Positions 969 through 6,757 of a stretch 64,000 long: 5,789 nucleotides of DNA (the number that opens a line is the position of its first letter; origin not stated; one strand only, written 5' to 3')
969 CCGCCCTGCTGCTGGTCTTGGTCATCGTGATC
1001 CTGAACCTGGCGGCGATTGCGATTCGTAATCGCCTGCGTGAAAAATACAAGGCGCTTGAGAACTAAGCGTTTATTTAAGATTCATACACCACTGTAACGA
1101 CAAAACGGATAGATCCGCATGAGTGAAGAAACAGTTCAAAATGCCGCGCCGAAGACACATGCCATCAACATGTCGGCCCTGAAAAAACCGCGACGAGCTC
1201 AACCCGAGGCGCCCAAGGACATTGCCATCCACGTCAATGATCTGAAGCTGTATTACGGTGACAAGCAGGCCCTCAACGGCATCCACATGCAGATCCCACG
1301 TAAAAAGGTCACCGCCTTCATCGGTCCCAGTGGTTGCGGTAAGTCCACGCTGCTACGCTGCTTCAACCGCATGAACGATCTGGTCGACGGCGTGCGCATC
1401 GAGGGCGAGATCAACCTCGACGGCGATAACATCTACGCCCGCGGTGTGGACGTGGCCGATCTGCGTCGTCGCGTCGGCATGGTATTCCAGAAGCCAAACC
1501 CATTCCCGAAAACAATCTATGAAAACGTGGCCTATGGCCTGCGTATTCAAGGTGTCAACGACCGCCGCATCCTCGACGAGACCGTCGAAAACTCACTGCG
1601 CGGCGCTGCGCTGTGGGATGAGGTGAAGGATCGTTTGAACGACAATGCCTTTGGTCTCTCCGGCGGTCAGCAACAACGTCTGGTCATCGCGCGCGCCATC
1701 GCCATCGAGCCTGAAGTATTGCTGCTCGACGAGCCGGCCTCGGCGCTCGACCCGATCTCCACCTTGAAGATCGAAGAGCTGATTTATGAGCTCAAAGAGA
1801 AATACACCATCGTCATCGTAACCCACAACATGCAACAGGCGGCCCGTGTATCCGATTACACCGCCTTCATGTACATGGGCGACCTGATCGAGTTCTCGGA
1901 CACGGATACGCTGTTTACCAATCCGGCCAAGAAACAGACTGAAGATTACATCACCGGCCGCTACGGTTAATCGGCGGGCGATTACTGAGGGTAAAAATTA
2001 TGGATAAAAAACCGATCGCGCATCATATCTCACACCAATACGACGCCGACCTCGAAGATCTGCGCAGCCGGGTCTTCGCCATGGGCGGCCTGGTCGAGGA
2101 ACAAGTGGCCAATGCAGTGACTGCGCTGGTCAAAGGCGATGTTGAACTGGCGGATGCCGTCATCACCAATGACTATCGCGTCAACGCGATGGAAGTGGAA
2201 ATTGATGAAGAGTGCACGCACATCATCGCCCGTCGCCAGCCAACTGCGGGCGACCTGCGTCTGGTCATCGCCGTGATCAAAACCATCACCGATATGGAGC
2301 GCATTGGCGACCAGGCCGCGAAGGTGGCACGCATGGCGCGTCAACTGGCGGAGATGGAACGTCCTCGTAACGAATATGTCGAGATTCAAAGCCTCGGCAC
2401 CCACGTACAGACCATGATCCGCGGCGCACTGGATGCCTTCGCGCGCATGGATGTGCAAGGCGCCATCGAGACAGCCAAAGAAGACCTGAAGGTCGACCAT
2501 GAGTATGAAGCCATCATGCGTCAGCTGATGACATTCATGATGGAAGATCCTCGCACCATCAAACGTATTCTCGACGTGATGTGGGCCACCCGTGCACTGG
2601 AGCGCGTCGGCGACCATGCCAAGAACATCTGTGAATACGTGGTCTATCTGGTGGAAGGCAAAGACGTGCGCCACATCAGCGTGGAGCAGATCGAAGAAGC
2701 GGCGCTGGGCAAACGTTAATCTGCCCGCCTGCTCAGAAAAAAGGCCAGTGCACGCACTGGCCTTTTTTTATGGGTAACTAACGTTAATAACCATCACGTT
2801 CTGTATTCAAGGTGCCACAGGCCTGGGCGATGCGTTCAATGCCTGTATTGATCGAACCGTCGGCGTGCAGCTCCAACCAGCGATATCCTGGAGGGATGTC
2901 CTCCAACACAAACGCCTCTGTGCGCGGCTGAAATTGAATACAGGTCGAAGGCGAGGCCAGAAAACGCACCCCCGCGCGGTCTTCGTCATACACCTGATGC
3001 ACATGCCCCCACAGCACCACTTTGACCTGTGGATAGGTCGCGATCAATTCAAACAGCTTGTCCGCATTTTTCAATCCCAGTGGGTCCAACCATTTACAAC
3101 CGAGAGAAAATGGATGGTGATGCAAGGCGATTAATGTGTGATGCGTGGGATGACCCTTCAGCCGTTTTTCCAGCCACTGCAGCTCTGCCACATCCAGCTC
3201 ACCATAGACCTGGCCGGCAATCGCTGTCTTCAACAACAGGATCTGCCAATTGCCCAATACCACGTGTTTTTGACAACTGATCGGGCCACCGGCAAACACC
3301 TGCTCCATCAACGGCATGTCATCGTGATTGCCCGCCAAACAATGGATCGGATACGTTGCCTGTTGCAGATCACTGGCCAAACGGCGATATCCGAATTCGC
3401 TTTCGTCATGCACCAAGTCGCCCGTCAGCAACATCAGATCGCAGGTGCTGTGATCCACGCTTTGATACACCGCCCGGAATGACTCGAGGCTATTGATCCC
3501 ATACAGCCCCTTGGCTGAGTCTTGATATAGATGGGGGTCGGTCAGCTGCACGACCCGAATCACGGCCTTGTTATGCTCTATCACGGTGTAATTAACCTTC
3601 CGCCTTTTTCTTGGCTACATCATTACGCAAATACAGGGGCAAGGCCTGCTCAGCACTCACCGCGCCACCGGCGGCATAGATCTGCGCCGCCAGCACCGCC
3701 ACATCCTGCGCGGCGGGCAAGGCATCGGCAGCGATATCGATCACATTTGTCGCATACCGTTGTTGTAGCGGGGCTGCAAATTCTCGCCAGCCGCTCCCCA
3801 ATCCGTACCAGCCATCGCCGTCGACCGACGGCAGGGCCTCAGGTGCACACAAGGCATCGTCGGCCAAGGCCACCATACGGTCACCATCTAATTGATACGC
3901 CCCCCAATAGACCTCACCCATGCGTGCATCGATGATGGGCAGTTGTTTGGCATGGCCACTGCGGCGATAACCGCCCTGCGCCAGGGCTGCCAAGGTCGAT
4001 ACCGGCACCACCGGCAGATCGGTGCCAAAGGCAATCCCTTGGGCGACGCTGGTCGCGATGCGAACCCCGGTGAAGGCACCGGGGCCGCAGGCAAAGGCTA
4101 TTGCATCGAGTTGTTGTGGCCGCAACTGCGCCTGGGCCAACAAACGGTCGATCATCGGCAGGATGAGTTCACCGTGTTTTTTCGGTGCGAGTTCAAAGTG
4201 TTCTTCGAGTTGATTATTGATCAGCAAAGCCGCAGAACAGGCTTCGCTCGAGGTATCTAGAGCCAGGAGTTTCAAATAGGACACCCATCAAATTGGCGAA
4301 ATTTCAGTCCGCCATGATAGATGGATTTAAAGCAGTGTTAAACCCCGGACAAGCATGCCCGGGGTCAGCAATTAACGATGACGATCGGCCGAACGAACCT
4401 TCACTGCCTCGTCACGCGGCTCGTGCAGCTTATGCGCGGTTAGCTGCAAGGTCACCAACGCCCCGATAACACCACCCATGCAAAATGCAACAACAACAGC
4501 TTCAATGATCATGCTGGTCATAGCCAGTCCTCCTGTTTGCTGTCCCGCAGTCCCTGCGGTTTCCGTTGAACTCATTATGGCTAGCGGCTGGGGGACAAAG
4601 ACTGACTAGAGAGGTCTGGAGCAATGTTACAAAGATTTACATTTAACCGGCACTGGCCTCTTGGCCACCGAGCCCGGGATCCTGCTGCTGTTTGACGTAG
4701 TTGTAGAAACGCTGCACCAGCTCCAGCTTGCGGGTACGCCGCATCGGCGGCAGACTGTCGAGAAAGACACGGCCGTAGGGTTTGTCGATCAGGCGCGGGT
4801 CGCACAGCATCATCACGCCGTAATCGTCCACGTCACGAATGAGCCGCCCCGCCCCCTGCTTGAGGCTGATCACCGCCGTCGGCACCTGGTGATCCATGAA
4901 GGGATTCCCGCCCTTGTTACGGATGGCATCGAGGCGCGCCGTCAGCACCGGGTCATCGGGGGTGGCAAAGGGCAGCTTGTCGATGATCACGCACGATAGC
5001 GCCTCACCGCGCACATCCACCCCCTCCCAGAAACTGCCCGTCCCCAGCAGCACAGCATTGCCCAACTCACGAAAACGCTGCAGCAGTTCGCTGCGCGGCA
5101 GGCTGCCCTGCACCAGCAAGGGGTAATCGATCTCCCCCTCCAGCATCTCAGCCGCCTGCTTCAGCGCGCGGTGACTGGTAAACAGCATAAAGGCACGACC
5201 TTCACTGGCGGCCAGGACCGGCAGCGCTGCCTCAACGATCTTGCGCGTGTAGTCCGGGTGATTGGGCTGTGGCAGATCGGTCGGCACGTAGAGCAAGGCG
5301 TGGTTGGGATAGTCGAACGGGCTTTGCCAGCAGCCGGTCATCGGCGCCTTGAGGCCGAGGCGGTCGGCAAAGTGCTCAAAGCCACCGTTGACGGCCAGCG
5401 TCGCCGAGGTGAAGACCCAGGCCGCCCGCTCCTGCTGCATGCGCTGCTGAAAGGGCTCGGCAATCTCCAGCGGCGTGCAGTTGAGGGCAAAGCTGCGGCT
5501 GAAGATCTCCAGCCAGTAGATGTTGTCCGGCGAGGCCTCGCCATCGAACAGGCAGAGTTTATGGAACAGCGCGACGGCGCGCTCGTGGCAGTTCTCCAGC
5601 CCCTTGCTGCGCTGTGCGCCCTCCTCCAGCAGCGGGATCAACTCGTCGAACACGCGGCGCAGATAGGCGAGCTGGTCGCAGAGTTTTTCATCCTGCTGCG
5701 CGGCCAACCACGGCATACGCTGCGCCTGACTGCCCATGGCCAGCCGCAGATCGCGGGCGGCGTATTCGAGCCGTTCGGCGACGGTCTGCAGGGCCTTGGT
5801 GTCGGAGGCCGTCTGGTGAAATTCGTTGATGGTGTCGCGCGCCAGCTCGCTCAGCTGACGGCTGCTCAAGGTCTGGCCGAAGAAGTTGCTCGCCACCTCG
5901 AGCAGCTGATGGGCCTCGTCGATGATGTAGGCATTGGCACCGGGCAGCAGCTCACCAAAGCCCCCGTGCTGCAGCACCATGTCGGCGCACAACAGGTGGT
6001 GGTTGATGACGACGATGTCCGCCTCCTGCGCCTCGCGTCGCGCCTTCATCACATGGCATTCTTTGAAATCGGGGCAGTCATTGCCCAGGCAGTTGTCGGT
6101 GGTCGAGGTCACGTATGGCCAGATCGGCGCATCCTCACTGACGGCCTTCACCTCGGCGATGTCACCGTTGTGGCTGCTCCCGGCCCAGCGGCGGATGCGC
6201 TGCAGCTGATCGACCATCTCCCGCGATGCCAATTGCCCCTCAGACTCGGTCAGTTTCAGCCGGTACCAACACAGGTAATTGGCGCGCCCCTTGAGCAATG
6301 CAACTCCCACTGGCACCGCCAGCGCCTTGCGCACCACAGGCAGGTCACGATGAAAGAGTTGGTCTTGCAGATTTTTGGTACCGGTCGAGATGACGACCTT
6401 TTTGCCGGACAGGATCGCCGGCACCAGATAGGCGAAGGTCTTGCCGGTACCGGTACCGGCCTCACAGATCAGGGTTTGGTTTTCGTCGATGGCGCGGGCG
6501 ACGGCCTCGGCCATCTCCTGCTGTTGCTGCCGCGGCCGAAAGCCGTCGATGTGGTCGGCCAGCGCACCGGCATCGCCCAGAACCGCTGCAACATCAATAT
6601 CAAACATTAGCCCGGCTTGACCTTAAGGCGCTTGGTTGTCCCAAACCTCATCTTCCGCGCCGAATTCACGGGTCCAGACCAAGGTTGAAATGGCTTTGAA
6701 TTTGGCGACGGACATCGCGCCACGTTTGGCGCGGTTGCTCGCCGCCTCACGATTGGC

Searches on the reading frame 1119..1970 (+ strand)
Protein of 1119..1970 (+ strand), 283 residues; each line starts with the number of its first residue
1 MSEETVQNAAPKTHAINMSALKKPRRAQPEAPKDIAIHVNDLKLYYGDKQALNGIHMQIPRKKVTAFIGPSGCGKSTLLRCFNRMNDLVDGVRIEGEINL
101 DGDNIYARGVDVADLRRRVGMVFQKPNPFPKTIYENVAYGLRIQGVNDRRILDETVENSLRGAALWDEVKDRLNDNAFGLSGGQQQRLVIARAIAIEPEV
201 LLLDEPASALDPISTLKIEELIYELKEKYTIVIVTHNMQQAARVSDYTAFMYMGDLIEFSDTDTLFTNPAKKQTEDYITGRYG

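Call 33: search_protein_families(library=pfam, proteins=[window:1119-1970:+], max_evalue=0.00001)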
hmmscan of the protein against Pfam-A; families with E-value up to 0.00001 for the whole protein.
window:1119-1970:+ (283 aa): 3 families
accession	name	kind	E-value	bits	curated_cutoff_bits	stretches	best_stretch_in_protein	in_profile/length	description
PF00005.33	ABC_tran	-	2.7e-31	109.4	25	1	52-207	1-136/137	ABC transporter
PF13304.12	AAA_21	-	6e-13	50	27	1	114-238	171-300/304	AAA domain, putative AbiEii toxin, Type IV TA system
PF02463.25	SMC_N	-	3.9e-07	30.1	40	0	179-245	136-206/220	RecF/RecN/SMC N terminal domain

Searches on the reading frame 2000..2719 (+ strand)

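Call 33: search_protein_families(library=pfam, proteins=[window:2000-2719:+], max_evalue=0.00001)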
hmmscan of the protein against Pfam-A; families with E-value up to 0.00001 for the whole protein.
window:2000-2719:+ (239 aa): 1 family
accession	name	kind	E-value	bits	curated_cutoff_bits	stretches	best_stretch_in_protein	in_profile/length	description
PF01895.24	PhoU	-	5.8e-44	148.8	23.5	2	28-111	4-87/89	PhoU domain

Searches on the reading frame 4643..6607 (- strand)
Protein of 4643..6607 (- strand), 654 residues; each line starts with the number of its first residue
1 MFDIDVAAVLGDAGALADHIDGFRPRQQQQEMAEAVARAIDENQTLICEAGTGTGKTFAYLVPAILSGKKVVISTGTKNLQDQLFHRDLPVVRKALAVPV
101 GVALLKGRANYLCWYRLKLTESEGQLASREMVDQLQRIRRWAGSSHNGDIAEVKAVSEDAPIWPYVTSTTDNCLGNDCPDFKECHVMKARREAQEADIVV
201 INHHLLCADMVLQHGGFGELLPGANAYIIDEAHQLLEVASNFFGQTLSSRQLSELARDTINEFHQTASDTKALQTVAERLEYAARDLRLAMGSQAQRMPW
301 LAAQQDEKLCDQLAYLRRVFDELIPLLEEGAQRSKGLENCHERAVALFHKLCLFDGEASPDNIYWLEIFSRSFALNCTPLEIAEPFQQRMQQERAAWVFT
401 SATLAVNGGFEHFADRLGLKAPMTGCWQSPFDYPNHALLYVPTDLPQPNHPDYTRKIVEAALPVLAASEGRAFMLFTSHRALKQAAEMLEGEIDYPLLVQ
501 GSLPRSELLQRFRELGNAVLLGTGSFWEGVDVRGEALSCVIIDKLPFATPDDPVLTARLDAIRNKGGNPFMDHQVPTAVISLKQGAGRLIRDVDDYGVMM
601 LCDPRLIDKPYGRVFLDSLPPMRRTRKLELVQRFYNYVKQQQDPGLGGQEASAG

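Call 33: search_protein_families(library=pfam, proteins=[window:4643-6607:-], max_evalue=0.00001)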
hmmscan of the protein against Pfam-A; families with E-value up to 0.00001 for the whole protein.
window:4643-6607:- (654 aa): 2 families
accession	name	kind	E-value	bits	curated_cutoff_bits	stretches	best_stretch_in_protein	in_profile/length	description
PF13307.12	Helicase_C_2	-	7.7e-44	150.2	25.3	1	464-621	4-169/170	Helicase C-terminal domain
PF00270.35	DEAD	-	3.1e-10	40.5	26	1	35-87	6-64/167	DEAD/DEAH box helicase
